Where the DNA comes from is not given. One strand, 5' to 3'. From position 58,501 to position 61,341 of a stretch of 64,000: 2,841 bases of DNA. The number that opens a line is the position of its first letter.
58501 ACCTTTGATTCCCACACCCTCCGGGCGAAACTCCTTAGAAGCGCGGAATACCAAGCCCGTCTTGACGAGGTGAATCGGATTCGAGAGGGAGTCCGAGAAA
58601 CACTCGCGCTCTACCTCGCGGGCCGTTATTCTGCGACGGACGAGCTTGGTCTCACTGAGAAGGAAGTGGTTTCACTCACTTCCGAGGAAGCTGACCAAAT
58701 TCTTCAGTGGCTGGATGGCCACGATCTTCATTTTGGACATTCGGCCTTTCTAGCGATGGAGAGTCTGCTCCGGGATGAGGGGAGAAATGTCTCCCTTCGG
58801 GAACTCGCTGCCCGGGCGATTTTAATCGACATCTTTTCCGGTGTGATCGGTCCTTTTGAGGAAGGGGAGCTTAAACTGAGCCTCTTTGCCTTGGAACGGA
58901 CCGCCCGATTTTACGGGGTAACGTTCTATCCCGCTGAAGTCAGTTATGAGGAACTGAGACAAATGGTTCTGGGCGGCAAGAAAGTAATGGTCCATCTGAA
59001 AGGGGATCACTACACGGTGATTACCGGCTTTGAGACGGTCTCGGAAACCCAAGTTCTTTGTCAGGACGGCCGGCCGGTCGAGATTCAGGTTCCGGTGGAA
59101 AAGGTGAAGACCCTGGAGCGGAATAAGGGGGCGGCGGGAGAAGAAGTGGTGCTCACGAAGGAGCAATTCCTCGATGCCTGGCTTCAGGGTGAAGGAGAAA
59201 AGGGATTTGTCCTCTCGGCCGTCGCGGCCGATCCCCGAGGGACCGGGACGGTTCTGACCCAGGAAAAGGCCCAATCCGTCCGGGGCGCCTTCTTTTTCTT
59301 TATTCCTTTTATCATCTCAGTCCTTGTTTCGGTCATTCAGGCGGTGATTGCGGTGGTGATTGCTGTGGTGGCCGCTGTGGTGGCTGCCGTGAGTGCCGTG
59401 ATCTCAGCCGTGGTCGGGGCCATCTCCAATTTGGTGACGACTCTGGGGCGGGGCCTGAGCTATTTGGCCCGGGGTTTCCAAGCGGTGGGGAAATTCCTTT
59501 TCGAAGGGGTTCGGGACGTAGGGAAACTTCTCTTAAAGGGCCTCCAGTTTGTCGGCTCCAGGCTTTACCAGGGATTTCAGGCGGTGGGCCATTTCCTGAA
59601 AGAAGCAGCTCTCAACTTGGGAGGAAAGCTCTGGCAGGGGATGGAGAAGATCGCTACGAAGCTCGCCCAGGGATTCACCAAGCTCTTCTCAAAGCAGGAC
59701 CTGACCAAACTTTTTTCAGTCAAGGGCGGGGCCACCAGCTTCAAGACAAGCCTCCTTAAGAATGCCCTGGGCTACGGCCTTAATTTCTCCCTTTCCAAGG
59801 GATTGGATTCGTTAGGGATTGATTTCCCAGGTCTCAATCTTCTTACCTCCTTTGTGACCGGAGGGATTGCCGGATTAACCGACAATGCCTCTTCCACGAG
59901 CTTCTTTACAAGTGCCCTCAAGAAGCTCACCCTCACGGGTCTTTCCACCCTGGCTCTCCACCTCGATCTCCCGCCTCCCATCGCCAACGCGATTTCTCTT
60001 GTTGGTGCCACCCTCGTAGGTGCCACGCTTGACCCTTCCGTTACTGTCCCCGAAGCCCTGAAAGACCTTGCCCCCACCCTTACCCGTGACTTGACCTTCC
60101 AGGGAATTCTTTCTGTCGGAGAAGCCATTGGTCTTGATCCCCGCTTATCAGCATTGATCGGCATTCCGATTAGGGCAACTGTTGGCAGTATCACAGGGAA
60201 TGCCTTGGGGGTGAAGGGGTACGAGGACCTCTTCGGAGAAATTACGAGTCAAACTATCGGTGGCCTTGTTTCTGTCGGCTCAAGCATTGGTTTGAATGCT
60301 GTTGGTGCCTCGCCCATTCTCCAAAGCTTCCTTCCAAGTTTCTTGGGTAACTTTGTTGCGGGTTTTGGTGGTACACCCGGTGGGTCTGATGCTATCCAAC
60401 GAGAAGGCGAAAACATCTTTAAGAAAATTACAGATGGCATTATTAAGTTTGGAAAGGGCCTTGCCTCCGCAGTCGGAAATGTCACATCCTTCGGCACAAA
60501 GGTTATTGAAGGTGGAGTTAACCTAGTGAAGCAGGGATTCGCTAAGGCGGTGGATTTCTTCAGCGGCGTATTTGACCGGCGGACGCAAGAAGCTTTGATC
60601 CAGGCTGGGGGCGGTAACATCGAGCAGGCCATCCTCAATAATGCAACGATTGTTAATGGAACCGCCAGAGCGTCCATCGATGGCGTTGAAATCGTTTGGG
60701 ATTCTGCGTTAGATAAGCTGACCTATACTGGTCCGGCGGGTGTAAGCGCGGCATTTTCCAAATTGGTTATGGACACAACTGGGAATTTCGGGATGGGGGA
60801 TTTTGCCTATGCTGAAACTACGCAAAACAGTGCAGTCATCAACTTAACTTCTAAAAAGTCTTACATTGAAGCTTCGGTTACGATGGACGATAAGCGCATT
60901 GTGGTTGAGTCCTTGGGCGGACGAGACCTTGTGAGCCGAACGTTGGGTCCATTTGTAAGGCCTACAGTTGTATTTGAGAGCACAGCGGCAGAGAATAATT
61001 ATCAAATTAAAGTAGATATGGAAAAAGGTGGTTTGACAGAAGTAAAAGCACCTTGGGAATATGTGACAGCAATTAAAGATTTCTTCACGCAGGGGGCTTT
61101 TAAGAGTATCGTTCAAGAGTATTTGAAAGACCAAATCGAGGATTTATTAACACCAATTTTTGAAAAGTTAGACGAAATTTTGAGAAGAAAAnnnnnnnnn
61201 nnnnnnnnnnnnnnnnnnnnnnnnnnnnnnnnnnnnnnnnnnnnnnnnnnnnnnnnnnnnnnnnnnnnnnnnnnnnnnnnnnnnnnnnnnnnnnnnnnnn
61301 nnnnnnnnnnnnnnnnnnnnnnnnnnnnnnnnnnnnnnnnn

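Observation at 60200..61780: Abrupt GC drop across the 3' end of the giant gene plus lepB: a cassette-like C-terminal module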

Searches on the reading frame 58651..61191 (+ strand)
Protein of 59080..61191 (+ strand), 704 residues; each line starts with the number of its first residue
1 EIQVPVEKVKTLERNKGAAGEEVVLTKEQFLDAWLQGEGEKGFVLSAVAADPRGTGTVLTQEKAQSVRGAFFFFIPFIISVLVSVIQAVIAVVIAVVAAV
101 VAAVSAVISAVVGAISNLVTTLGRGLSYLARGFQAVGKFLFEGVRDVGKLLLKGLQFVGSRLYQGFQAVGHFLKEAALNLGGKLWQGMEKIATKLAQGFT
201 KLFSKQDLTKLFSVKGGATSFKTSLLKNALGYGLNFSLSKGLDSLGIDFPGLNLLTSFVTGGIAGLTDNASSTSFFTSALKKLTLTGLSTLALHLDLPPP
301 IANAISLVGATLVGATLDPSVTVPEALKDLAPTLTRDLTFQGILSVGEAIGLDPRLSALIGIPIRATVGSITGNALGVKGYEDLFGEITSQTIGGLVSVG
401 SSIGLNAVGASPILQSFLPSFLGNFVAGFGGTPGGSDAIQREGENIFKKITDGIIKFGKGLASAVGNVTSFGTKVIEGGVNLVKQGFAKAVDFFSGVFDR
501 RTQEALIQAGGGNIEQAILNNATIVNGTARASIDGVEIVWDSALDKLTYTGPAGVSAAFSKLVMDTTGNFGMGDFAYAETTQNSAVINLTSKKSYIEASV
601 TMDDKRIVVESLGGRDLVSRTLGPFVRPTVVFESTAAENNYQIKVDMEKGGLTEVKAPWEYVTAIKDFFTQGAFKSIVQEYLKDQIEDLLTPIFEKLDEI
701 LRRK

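Call 10: find_homologous_proteins(query=window:59080-61191:+, max_evalue=0.001)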
Query window:59080-61191:+ (704 aa): 2 proteins with E <= 0.001 among 8000 candidates.
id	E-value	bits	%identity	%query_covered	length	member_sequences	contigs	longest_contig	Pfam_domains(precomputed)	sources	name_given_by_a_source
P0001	2.1e-81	292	37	82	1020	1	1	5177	-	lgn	-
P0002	6.1e-11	60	28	38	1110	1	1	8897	-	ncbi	-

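Call 11: find_encoding_contigs(protein=P0001, flank=10000)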
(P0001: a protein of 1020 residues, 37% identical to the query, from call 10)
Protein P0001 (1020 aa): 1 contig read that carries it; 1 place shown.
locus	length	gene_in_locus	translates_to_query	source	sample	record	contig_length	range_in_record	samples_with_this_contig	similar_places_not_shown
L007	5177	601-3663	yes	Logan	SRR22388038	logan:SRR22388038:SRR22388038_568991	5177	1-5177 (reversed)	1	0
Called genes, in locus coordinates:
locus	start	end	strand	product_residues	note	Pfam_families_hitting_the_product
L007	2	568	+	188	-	?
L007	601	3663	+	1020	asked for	-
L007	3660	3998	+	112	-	-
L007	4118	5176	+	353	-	?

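Call 12: find_encoding_contigs(protein=P0002, flank=10000)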
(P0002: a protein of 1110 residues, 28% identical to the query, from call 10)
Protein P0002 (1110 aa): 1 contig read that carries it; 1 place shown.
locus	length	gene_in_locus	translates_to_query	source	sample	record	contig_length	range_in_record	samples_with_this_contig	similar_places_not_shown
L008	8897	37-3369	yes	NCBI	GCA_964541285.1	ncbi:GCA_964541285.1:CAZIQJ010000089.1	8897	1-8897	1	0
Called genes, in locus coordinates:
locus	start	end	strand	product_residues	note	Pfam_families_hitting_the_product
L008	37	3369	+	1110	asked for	-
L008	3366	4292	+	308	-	PF26549:Tricorn_N (faint), PF07676:PD40 (faint), PF23381:Beta-prop_IFT122_1st (faint), PF25174:Beta-prop_THOC3 (faint), PF00930:DPPIV_N (faint), PF26550:Tricorn_2nd (weak)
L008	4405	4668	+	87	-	PF25857:DUF7957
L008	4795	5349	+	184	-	-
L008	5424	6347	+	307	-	PF07676:PD40 (faint), PF26549:Tricorn_N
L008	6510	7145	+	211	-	-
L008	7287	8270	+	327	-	PF00579:tRNA-synt_1b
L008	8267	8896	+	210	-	?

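Call 17: search_protein_families(library=pfam, proteins=[L007:2650-3660:+, L007:3648-3995:+, P0002, L008:3366-4289:+], max_evalue=1)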
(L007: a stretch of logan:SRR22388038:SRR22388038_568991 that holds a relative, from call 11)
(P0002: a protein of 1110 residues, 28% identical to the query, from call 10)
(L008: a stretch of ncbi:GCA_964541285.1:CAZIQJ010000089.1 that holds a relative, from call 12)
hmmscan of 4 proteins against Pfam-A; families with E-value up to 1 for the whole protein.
L007:2650-3660:+ (337 aa): 6 families
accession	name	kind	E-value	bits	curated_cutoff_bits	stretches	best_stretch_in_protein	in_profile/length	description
PF11300.13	DUF3102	-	0.0038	17.9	24.4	1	80-164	9-93/129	Protein of unknown function (DUF3102)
PF05708.18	Peptidase_C92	-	0.0051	17.3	27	1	195-248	25-83/166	Permuted papain-like amidase enzyme, YaeF/YiiX, C92 family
PF13405.12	EF-hand_6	-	0.038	14.2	25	0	316-328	12-24/30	EF-hand domain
PF00210.30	Ferritin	-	0.049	14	24.5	1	96-173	15-91/142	Ferritin-like domain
PF13202.12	EF-hand_5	-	0.059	13.3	25.9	1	315-327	10-22/25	EF hand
PF00036.39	EF-hand_1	-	0.37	10.9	25.4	0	316-328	12-24/29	EF hand domain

L007:3648-3995:+ (116 aa): 1 family
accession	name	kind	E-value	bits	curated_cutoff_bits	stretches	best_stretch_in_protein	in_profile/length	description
PF06643.16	DUF1158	-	0.42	11.7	25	1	64-108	34-78/79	Protein of unknown function (DUF1158)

P0002 (1110 aa): 1 family
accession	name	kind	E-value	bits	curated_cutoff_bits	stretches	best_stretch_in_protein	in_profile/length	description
PF03412.21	Peptidase_C39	-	0.00079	19.7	22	1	2-76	51-115/133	Peptidase C39 family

L008:3366-4289:+ (308 aa): 11 families
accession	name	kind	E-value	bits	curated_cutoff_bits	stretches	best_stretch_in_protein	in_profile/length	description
PF07676.18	PD40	-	3.1e-19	68.8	20.9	3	210-222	15-27/38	WD40-like Beta Propeller Repeat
PF00930.27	DPPIV_N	-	1.2e-07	31.3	22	2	112-171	3-61/354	Dipeptidyl peptidase IV (DPP IV) N-terminal region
PF25174.1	Beta-prop_THOC3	-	4.9e-07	29.5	305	2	207-274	92-151/272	THOC3 beta-propeller domain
PF00400.38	WD40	-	5.7e-05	23.9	27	0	260-274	19-33/39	WD domain, G-beta repeat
PF18975.6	DUF5711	-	0.0007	19.4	26.3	1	193-245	126-181/344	Family of unknown function (DUF5711)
PF10584.14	Proteasome_A_N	-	0.0021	18.1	27.7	0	67-74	8-15/23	Proteasome subunit A N-terminal signature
PF12894.13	ANAPC4_WD40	-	0.0088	16.7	22.9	0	66-82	45-61/91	Anaphase-promoting complex subunit 4 WD40 domain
PF21101.3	YqgU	-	0.0098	15.7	27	1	240-271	2-33/264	YqgU-like 6-bladed beta propeller domain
PF24817.1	WD40_WDHD1_1st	-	0.023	14.3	109.9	0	57-119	220-283/291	WDHD1 first WD40 domain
PF23414.1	Beta-prop_EML_2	-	0.055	13.3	90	0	59-82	81-104/266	Echinoderm microtubule-associated protein second beta-propeller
PF24105.1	Beta-prop_CAF1B_HIR1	-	0.1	12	80.5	0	208-268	135-188/383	CAF1B/HIR1 beta-propeller domain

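Call 24: find_related_loci(query=A1, collection=genome_contigs, flank=10000)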
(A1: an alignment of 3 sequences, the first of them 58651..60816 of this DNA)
Query A1 (722 aa) in genome_contigs; peptide patterns used: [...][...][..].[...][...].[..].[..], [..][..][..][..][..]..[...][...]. (x = any residue, [..] = any of these).
65 stretches matched a pattern; 15 encode a relative of the query (tblastn E <= 1e-3); 15 distinct loci.
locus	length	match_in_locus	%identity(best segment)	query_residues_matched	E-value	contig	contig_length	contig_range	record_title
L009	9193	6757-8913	56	1-713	0e+0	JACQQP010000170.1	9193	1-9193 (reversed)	MAG: Candidatus Omnitrophota bacterium isolate NC_groundwater_1336_Ag_S-0.2um_47_36 S_p2_S4_coassembly_k141_3715321, who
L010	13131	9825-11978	32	1-722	6e-88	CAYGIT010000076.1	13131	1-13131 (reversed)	MAG TPA_asm: uncultured bacterium isolate ERP113451_co3_34 genome assembly, contig: NODE_3774_length_13131_cov_7.483787,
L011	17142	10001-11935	31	17-654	4e-75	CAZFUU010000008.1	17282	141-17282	MAG TPA_asm: uncultured bacterium isolate SRP263991_co7_896 genome assembly, contig: NODE_5619_length_17282_cov_4.533929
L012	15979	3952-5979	29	1-692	1e-52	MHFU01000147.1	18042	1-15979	MAG: Omnitrophica bacterium RIFOXYB12_FULL_50_7 rifoxyb3_full_scaffold_595, whole genome shotgun sequence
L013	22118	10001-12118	30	6-651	3e-52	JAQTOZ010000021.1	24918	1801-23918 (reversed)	MAG: Candidatus Omnitrophota bacterium isolate STB_104 NODE_4330_length_24918_cov_3.352789_Sandtown_B, whole genome shot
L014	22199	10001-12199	29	4-717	8e-49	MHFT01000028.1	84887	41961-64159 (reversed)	MAG: Omnitrophica bacterium RIFCSPLOWO2_12_FULL_50_11 rifcsplowo2_12_scaffold_1570, whole genome shotgun sequence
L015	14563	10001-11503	31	1-520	5e-44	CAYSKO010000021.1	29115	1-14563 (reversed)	MAG TPA_asm: uncultured Planctomycetia bacterium isolate SRP128246_co1_468 genome assembly, contig: NODE_2708_length_291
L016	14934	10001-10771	41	434-673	1e-38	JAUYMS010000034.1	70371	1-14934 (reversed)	MAG: Candidatus Omnitrophota bacterium isolate C24_metabat.bin.98 C24_k141_802636, whole genome shotgun sequence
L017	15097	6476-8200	32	1-619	4e-80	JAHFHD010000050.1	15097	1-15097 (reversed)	MAG: Candidatus Omnitrophota bacterium isolate nzgw330 NODE_4965_length_15098_cov_4.398878, whole genome shotgun sequenc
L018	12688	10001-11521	31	1-517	2e-50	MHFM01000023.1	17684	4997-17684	MAG: Omnitrophica bacterium RIFCSPLOWO2_01_FULL_45_10b rifcsplowo2_01_scaffold_19117, whole genome shotgun sequence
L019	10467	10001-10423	47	1-143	6e-35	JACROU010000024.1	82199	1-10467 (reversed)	MAG: Candidatus Omnitrophota bacterium isolate NC_groundwater_1969_Pr3_S-0.2um_47_3 scaffold_105083, whole genome shotgu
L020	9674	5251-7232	27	5-652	8e-51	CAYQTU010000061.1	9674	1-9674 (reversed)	MAG TPA_asm: uncultured bacterium isolate binchicken_co117_27 genome assembly, contig: NODE_12525_length_9674_cov_5.2080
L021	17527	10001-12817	27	5-571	9e-22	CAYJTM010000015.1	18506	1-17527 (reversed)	MAG TPA_asm: uncultured Planctomycetia bacterium isolate ERP125453_co1_224 genome assembly, contig: NODE_2999_length_185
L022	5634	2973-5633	43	1-514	5e-21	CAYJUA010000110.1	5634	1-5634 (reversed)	MAG TPA_asm: uncultured Planctomycetia bacterium isolate ERP125453_co1_428 genome assembly, contig: NODE_19061_length_56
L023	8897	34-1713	24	80-649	7e-19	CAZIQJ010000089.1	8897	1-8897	MAG TPA_asm: uncultured bacterium isolate SRP342105_co2_29 genome assembly, contig: NODE_8561_length_8897_cov_5.561298,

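Call 34: search_protein_families(library=pfam, proteins=[L016:12234-12740:+, L017:10009-10371:+, L013:13971-14810:+, L012:7608-8390:+, L014:13588-14397:+, L015:13217-13660:+, L011:13466-14344:+, L021:14449-15033:+, L021:15061-15987:+, L014:14434-15996:+], max_evalue=0.01)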
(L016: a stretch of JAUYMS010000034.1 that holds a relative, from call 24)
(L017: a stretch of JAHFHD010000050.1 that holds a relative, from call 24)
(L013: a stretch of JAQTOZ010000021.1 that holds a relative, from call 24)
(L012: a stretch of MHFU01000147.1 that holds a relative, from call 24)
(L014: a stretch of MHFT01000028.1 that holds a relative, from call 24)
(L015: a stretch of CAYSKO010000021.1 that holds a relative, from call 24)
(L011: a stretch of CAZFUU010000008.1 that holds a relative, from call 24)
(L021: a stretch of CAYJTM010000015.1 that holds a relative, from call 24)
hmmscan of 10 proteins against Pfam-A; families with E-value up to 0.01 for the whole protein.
L016:12234-12740:+ (169 aa): 8 families
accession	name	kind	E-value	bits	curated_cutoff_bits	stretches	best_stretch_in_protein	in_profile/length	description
PF13428.12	TPR_14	-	3.9e-05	24.4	23.5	0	118-143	5-30/44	Tetratricopeptide repeat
PF07719.23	TPR_2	-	0.00013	22.3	27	0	82-107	4-29/34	Tetratricopeptide repeat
PF13174.12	TPR_6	-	0.00033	21.5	26.3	0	118-142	4-28/33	Tetratricopeptide repeat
PF00515.34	TPR_1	-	0.00066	19.8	27.8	0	83-105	5-27/34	Tetratricopeptide repeat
PF13181.12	TPR_8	-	0.0016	18.9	25.7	0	84-108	6-30/34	Tetratricopeptide repeat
PF25063.1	ARM_TT21_C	-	0.0029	17.9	35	1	86-136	136-186/209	Tetratricopeptide repeat protein 21 C-terminal ARM domain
PF14559.12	TPR_19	-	0.0032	18.2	25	1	92-141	4-52/68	Tetratricopeptide repeat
PF13176.12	TPR_7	-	0.0058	17.1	27.9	0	120-140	5-25/36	Tetratricopeptide repeat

L017:10009-10371:+ (121 aa): 0 families

L013:13971-14810:+ (280 aa): 0 families

L012:7608-8390:+ (261 aa): 1 family
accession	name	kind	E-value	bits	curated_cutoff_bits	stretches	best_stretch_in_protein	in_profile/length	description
PF13414.12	TPR_11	-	0.0078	16.3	26.8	0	51-71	1-21/42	TPR repeat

L014:13588-14397:+ (270 aa): 2 families
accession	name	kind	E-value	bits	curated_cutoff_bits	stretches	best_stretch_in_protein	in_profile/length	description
PF05173.19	DapB_C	-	1.9e-41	141.4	27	1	132-268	1-121/121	Dihydrodipicolinate reductase, C-terminus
PF01113.26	DapB_N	-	2.4e-35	121.8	25.6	1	6-129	1-124/124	Dihydrodipicolinate reductase, N-terminus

L015:13217-13660:+ (148 aa): 0 families

L011:13466-14344:+ (293 aa): 4 families
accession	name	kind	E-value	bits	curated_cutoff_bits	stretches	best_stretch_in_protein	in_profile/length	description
PF13414.12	TPR_11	-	9.7e-06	25.6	26.8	0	62-81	2-21/42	TPR repeat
PF00515.34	TPR_1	-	6.1e-05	23.1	27.8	0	61-81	8-28/34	Tetratricopeptide repeat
PF07719.23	TPR_2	-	0.00015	22.1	27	0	60-81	7-28/34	Tetratricopeptide repeat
PF13424.12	TPR_12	-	0.0072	16.9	30.1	0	59-118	8-70/77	Tetratricopeptide repeat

L021:14449-15033:+ (195 aa): 0 families

L021:15061-15987:+ (309 aa): 0 families

L014:14434-15996:+ (521 aa): 0 families

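Call 35: search_protein_families(library=pfam, proteins=[L016:10736-12229:+, L017:8126-10009:+, L010:11976-13031:+, L013:12218-13951:+, L012:5908-7608:+, L014:12044-13465:+, L015:11798-13192:+, L011:11507-13459:+, L021:13178-14446:+, L023:1735-3366:+], max_evalue=0.01)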
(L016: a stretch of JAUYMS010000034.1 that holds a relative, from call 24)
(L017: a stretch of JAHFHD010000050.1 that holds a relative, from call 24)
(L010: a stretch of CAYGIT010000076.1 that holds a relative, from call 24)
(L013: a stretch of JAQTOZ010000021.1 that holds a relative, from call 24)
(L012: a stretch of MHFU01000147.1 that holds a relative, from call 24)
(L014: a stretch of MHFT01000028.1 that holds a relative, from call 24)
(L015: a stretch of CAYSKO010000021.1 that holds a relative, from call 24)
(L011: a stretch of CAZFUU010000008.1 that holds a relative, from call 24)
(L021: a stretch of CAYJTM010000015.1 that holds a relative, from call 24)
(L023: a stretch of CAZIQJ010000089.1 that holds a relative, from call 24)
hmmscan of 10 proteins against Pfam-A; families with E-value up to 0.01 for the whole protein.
L016:10736-12229:+ (498 aa): 0 families

L017:8126-10009:+ (628 aa): 0 families

L010:11976-13031:+ (352 aa): 0 families

L013:12218-13951:+ (578 aa): 0 families

L012:5908-7608:+ (567 aa): 0 families

L014:12044-13465:+ (474 aa): 0 families

L015:11798-13192:+ (465 aa): 0 families

L011:11507-13459:+ (651 aa): 0 families

L021:13178-14446:+ (423 aa): 0 families

L023:1735-3366:+ (544 aa): 0 families

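Call 36: search_protein_representatives(alignment_id=A1)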
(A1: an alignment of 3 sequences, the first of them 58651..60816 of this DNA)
Query: 3 sequences, 704 profile positions. Proteins with E-value up to 0.001 (for the whole library): 490; up to 1e-10: 293; up to 1e-30: 186. The best 150 are listed.
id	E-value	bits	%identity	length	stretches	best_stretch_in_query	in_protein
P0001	0.0e+00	1142.2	-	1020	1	1-704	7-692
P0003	1.3e-221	754.2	-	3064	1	4-700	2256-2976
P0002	3.7e-194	663.5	-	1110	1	81-642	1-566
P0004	1.2e-147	509.7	-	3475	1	3-564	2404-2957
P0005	7.6e-141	487.3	-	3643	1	2-704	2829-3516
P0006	1.7e-135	469.6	-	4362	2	40-702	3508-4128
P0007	4.8e-134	464.8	-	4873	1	3-704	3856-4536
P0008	1.6e-124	433.4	-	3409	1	4-703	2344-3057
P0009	2.6e-122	426.0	-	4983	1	3-703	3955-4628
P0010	6.4e-120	418.1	-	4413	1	5-640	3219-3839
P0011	2.6e-114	399.6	-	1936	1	4-645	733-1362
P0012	2.0e-113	396.6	-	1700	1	4-703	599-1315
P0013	7.1e-112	391.5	-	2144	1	1-686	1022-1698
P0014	2.6e-111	389.7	-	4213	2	288-638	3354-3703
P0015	5.5e-104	365.5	-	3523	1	7-696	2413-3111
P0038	6.8e-76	272.6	-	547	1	495-704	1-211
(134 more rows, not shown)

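Call 38: find_encoding_contigs(protein=P0005, flank=10000)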
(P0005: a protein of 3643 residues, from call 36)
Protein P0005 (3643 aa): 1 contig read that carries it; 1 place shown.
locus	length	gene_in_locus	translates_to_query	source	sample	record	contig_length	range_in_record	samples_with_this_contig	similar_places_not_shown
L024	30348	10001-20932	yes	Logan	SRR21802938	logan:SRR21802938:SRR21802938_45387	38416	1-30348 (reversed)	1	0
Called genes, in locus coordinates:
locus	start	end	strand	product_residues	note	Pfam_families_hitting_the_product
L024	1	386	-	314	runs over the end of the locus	PF01223:Endonuclease_NS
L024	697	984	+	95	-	-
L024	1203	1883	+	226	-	-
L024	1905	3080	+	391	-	PF00072:Response_reg, PF00268:Ribonuc_red_sm (faint), PF11583:AurF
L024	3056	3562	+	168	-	PF14539:DUF4442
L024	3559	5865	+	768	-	PF16927:HisKA_7TM, PF02518:HATPase_c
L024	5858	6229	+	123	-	PF00072:Response_reg, PF23198:PDE8A_N (faint)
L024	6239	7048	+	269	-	PF00072:Response_reg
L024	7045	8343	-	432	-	PF13560:HTH_31 (weak), PF01381:HTH_3, PF13443:HTH_26 (weak), PF07883:Cupin_2 (weak)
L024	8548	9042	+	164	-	-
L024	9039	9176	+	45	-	-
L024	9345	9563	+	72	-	-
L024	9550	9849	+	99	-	-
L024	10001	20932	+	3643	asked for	PF22842:Pel9A-like_beta_helix, PF13229:Beta_helix, PF17829:GH115_C, PF05593:RHS_repeat (faint), PF17829:GH115_C, PF03412:Peptidase_C39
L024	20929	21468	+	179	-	PF10502:Peptidase_S26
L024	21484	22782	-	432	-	PF20154:LNT_N, PF00795:CN_hydrolase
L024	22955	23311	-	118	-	PF13560:HTH_31, PF12844:HTH_19 (weak), PF13443:HTH_26 (weak), PF01381:HTH_3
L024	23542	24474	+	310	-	-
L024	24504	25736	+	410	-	PF01442:Apolipoprotein (faint)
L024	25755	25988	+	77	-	-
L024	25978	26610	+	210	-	-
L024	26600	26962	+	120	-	-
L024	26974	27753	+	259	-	-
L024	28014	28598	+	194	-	-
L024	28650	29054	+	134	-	PF11697:DUF3293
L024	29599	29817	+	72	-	-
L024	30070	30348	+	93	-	?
